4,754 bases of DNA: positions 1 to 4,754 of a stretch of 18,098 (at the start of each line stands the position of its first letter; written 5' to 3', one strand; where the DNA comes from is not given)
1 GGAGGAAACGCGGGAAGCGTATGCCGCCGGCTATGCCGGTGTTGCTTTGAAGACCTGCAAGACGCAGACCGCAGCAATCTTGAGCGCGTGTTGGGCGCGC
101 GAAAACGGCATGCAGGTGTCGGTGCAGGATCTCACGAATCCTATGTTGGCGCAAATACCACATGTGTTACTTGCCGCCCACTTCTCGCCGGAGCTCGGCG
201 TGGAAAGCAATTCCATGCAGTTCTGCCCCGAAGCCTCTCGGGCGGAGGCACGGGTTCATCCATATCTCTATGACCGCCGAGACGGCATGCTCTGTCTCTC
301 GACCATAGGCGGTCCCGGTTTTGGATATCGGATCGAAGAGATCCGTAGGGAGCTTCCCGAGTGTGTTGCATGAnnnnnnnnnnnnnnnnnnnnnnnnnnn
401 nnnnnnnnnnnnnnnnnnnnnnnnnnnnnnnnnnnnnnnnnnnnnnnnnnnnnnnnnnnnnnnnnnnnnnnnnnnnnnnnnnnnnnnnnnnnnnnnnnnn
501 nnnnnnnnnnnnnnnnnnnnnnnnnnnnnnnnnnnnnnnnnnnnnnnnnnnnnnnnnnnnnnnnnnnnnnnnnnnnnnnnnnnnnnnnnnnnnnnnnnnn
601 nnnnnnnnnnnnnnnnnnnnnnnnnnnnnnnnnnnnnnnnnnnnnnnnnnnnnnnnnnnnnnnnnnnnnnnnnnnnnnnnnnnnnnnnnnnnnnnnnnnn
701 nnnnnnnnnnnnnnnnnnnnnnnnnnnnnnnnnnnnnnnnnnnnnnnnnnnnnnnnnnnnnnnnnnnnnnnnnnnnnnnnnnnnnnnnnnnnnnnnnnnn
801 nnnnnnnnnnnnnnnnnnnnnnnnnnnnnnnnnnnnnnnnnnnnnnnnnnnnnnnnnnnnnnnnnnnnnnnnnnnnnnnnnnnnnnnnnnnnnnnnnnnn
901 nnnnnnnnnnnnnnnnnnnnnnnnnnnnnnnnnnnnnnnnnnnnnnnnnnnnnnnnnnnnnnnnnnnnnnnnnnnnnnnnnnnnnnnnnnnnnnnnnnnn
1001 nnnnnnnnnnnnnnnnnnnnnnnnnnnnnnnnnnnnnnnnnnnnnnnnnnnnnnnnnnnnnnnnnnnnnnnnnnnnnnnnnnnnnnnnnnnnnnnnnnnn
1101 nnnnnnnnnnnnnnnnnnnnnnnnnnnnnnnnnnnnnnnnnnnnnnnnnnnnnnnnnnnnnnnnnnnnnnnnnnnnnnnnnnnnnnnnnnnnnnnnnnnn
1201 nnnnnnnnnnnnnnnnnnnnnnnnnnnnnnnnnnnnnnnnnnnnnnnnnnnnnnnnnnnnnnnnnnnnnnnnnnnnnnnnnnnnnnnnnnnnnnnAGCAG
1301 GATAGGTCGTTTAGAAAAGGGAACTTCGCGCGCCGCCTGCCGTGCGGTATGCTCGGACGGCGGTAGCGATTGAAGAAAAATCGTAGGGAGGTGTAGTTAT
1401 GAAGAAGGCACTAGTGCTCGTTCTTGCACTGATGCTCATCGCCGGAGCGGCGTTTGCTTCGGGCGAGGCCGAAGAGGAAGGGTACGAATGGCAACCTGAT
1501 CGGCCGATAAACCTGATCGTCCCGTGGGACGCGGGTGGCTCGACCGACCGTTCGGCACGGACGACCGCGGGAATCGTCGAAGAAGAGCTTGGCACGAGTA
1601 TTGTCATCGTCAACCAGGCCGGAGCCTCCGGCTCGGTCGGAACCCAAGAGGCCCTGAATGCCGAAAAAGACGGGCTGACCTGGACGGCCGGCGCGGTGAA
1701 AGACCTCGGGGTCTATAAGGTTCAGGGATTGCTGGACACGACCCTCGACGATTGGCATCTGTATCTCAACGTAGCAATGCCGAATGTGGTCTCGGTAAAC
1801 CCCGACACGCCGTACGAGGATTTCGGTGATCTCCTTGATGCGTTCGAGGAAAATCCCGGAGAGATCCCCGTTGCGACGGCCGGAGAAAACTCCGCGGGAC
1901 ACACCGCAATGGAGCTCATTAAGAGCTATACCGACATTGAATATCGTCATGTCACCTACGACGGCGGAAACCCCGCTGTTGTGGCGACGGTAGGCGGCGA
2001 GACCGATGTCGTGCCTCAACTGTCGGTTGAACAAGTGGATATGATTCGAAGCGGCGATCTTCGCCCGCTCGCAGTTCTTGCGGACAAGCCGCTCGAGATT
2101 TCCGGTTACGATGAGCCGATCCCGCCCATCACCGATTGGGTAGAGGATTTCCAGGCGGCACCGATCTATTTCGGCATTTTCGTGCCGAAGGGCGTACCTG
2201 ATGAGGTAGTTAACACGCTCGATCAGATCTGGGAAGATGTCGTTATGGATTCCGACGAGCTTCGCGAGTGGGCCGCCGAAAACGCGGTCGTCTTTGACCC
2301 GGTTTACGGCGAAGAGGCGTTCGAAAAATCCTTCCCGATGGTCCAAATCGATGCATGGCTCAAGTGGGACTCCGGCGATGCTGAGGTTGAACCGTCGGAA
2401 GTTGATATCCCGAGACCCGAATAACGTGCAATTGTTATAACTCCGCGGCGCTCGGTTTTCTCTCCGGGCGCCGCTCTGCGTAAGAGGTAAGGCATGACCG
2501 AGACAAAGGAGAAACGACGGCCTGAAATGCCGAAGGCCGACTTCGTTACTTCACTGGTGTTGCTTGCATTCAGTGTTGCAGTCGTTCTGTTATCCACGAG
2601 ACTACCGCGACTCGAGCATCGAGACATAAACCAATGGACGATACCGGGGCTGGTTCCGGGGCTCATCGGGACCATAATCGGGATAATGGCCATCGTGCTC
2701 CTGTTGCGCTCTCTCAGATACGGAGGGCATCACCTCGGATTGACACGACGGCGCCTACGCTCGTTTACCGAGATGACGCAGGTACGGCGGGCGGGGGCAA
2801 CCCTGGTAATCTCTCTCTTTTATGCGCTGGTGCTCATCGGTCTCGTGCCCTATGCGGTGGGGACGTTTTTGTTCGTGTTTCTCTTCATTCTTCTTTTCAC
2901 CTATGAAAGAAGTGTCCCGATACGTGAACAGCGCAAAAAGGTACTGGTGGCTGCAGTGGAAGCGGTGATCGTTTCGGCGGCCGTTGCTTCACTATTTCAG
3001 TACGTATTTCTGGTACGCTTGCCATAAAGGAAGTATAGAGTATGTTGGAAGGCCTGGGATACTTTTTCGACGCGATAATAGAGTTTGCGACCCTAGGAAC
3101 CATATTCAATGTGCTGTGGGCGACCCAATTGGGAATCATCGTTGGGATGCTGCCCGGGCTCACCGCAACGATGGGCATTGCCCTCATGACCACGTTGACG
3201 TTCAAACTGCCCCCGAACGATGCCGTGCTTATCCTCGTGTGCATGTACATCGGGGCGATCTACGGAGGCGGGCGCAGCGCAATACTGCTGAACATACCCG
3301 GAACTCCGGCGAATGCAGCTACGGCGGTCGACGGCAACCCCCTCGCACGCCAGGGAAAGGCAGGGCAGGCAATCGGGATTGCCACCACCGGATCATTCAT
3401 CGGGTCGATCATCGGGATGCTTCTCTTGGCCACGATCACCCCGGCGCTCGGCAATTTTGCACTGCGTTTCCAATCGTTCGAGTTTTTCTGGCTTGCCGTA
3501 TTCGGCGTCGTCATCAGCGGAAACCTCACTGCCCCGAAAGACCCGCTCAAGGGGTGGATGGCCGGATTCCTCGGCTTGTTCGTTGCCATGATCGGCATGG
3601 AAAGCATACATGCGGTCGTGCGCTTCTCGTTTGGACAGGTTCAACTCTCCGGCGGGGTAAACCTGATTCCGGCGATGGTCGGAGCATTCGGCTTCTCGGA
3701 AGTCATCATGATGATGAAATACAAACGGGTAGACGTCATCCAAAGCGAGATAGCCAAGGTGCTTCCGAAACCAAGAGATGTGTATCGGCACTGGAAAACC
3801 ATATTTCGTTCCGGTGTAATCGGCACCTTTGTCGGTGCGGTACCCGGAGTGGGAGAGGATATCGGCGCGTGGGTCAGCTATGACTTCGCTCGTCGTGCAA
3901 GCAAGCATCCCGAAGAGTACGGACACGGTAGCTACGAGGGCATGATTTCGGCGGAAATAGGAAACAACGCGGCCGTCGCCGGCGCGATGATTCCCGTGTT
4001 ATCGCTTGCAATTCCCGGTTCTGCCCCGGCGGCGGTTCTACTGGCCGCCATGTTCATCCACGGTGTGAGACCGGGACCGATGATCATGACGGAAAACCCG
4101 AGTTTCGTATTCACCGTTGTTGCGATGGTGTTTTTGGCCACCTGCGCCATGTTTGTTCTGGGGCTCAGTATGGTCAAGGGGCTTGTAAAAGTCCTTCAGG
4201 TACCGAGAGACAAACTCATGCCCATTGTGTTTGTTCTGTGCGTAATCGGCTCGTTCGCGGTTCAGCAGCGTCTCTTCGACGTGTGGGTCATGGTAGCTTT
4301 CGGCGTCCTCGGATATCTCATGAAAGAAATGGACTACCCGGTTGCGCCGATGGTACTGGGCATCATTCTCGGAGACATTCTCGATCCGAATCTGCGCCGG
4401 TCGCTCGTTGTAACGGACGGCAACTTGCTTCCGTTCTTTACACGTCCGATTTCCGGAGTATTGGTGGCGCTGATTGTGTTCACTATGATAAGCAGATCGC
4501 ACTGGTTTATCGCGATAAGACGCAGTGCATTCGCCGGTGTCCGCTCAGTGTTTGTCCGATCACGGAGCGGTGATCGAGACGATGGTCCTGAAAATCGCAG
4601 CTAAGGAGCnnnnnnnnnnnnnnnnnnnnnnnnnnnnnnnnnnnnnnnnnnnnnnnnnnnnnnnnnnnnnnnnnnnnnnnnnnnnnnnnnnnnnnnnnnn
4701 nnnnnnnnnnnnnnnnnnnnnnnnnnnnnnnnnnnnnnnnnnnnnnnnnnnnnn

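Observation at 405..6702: Catabolic/uptake cluster: TIM-barrel sugar-phosphate isomerase/epimerase + complete TTT transporter (tctCBA) + Gfo/Idh/MocA oxidoreductase + EamA permease, without tctDE regulators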

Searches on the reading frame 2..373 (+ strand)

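Call 3: search_protein_families(library=pfam, proteins=[window:47-373:+])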
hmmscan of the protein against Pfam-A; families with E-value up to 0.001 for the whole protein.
window:47-373:+ (108 aa): 0 families

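Call 14: search_protein_families(library=pfam, proteins=[window:2-373:+], max_evalue=10)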
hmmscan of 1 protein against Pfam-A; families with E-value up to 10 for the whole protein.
window:2-373:+ (123 aa): 1 family
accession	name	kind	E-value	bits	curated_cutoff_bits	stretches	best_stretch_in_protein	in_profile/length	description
PF23359.1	Lsr2_DNA-bd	-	0.077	12.8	26.9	1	31-40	12-21/37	Lsr2 DNA-binding domain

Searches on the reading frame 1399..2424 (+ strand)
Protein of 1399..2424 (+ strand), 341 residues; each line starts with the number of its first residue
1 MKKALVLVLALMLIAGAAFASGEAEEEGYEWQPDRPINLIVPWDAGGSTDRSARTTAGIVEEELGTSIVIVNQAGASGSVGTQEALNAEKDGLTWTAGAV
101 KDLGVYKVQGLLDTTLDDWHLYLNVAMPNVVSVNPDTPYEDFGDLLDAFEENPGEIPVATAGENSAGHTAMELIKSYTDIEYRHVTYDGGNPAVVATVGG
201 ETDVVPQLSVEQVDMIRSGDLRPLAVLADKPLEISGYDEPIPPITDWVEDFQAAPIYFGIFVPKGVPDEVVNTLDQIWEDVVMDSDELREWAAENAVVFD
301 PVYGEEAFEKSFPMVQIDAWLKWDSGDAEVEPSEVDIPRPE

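Call 3: search_protein_families(library=pfam, proteins=[window:1399-2424:+])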
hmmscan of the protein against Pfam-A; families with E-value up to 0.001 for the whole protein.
window:1399-2424:+ (341 aa): 1 family
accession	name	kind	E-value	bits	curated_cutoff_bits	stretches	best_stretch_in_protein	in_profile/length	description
PF03401.19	TctC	-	7e-23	81.9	27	1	53-303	2-248/274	Tripartite tricarboxylate transporter family receptor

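Call 5: search_protein_families(library=ncbifam, proteins=[window:1399-2424:+], max_evalue=0.01)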
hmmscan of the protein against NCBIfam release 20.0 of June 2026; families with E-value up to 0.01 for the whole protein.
window:1399-2424:+ (341 aa): 0 families

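Call 17: find_encoding_contigs(protein=window:1399-2424:+, flank=10000, max_places=6)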
Protein window:1399-2424:+ (341 aa): 2 contigs read that carry it; 2 places shown.
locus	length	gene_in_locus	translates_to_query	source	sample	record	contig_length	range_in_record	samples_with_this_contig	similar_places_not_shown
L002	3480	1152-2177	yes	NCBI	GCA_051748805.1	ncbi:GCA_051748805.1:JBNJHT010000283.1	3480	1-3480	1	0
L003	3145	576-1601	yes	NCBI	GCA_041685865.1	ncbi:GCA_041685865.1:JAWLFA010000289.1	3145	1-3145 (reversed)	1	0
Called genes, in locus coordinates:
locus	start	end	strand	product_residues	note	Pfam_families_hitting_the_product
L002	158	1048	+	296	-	PF01261:AP_endonuc_2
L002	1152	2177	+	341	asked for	PF03401:TctC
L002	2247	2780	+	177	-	PF07331:TctB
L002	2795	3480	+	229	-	PF01970:TctA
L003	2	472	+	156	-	?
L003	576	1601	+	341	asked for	PF03401:TctC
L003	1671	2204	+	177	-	PF07331:TctB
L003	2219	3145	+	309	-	?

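Call 39: search_solved_structures(query=window:1399-2424:+, max_evalue=0.001, show_alignments=1)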
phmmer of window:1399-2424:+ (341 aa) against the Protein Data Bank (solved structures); distinct sequences matched with E-value up to 0.001: 11.
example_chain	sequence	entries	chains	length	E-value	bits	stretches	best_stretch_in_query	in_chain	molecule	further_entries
2dvz_A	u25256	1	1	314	4.2e-33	118.3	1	32-275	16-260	Putative exported protein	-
25hk_A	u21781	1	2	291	8.9e-30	107.4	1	33-300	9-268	Tripartite tricarboxylate transporter substrate binding protein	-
4x9t_A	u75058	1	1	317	6.6e-27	97.9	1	32-284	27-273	Uncharacterized protein UPF0065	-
7ndr_A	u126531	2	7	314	2.5e-24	89.4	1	27-297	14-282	Tripartite tricarboxylate transporter substrate binding protein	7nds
5oei_A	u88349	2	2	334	4.5e-24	88.6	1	28-276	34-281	Uncharacterized protein family UPF0065:Tat pathway signal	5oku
2f5x_A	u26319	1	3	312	3.4e-23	85.7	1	28-277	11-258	BugD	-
8hkb_A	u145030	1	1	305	1.1e-22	84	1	36-293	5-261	Periplasmic terephthalate binding protein (TBP)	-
8hka_A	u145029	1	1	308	5.2e-22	81.8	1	33-293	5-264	Periplasmic terephthalate binding protein (TBP)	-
8hk9_D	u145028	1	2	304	1.1e-21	80.7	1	36-293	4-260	Periplasmic terephthalate binding protein (TBP)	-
2qpq_A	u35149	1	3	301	2.6e-18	69.7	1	33-294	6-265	protein Bug27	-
6hke_A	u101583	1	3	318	4.7e-15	58.9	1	33-284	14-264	Possible TctC subunit of the Tripartite Tricarboxylate Transport(TTT) Family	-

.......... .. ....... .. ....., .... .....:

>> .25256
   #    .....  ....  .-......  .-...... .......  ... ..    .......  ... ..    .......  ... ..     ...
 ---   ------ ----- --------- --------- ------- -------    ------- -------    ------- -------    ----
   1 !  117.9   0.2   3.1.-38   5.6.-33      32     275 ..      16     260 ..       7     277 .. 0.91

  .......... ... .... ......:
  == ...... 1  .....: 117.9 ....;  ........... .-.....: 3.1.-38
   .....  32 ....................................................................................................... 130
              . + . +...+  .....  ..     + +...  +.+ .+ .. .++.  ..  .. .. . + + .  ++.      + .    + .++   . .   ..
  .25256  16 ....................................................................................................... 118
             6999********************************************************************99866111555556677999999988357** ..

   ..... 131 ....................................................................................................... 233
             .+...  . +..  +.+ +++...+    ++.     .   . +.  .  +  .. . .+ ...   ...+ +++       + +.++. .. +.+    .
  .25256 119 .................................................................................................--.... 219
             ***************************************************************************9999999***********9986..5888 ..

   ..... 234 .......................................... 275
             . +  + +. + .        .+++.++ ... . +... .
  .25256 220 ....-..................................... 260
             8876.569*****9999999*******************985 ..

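Call 77: search_solved_structures(query=window:1399-2424:+, max_evalue=1e-25, show_alignments=3)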
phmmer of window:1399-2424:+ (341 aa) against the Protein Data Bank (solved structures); distinct sequences matched with E-value up to 1e-25: 3.
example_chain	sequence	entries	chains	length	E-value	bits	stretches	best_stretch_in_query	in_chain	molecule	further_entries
2dvz_A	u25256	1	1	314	4.2e-33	118.3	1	32-275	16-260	Putative exported protein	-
25hk_A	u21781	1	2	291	8.9e-30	107.4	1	33-300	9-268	Tripartite tricarboxylate transporter substrate binding protein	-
4x9t_A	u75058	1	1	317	6.6e-27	97.9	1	32-284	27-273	Uncharacterized protein UPF0065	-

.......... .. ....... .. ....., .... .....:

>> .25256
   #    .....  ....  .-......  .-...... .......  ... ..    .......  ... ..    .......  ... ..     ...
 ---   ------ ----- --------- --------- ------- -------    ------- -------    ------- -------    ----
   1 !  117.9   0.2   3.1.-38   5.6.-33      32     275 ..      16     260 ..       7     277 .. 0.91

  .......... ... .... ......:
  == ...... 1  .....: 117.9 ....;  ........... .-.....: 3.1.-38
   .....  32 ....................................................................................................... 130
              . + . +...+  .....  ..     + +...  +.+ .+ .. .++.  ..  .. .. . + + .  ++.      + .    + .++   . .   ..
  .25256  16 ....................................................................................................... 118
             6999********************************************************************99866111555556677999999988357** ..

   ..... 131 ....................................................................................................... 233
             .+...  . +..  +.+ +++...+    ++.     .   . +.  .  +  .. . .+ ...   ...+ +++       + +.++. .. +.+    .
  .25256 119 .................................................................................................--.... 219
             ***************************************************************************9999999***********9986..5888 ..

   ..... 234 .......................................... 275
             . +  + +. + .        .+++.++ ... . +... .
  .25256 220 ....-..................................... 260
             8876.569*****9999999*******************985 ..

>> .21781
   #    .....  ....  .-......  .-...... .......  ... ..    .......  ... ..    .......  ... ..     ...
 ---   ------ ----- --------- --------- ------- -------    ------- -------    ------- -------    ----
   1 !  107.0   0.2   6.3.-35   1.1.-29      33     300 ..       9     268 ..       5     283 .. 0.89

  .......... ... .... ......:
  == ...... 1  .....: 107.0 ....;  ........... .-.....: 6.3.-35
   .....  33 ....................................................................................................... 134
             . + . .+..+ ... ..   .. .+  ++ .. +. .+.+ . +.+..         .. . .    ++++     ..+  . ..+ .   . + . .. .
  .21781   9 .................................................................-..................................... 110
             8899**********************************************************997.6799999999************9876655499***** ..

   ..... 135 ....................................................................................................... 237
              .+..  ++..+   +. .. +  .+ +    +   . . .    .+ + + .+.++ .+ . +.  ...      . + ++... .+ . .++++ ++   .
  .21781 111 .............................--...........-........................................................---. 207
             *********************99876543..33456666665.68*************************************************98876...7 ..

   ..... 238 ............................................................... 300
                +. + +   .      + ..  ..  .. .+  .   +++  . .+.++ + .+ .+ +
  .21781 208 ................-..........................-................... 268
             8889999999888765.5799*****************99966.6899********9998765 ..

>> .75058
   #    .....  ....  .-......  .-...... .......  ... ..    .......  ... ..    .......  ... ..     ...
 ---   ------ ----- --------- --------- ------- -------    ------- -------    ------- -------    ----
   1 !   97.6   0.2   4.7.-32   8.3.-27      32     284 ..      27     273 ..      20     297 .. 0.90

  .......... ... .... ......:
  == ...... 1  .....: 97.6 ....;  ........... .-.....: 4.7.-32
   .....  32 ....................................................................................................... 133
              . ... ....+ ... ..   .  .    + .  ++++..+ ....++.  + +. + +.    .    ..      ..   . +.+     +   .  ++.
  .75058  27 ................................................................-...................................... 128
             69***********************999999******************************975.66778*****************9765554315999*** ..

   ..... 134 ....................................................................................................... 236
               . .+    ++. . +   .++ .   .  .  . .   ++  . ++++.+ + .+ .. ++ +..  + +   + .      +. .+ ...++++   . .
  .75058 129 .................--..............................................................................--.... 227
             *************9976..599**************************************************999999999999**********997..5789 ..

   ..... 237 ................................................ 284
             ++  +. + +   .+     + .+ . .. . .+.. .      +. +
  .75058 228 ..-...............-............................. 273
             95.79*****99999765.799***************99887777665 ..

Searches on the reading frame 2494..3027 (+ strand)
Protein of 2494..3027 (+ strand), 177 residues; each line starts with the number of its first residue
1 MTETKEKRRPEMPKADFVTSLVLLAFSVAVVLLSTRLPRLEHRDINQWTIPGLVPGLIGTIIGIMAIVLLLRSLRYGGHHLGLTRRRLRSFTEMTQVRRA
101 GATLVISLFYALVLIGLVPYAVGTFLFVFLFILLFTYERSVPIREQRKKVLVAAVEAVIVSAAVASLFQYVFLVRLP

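Call 3: search_protein_families(library=pfam, proteins=[window:2494-3027:+])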
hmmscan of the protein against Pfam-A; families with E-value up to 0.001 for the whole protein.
window:2494-3027:+ (177 aa): 1 family
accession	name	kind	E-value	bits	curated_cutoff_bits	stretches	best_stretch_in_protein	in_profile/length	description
PF07331.16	TctB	-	4.2e-12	46.8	29.1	1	18-177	2-137/137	Tripartite tricarboxylate transporter TctB family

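Call 5: search_protein_families(library=ncbifam, proteins=[window:2494-3027:+], max_evalue=0.01)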
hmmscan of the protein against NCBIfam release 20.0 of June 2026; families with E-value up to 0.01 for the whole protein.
window:2494-3027:+ (177 aa): 0 families

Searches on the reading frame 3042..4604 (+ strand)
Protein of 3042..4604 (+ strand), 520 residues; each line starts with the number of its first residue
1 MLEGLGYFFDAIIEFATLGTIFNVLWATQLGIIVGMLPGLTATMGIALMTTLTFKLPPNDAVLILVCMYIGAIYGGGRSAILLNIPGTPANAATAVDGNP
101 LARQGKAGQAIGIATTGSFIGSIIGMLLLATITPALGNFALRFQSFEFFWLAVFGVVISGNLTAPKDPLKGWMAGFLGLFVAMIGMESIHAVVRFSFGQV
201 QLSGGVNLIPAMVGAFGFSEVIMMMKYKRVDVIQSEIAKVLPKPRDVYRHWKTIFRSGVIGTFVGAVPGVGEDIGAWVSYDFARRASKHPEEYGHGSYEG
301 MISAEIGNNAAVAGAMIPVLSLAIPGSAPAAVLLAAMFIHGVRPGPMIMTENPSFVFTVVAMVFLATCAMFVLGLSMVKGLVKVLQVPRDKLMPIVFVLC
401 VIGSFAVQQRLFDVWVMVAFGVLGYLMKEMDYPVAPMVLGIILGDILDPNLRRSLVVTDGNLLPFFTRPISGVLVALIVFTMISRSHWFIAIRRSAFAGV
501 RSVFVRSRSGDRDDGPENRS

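Call 3: search_protein_families(library=pfam, proteins=[window:3042-4604:+])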
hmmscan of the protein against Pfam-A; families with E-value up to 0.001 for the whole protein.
window:3042-4604:+ (520 aa): 1 family
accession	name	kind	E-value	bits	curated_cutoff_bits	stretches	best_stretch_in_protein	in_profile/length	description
PF01970.21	TctA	-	4e-142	474.2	28.9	1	23-439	3-423/423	Tripartite tricarboxylate transporter TctA family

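Call 5: search_protein_families(library=ncbifam, proteins=[window:3042-4604:+], max_evalue=0.01)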
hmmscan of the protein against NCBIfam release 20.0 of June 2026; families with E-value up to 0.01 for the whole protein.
window:3042-4604:+ (520 aa): 0 families

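Call 16: find_encoding_contigs(protein=window:3042-4604:+, flank=10000, max_places=6)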
Protein window:3042-4604:+ (520 aa): 1 contig read that carries it; 1 place shown.
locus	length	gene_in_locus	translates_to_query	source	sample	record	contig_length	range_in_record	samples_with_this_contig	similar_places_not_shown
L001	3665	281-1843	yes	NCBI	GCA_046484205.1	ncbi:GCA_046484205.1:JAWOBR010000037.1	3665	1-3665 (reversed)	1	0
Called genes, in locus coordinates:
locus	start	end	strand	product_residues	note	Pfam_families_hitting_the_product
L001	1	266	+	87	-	PF07331:TctB (weak)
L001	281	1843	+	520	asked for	PF01970:TctA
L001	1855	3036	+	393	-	PF01408:GFO_IDH_MocA, PF22725:GFO_IDH_MocA_C3 (weak)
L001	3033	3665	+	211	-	PF00892:EamA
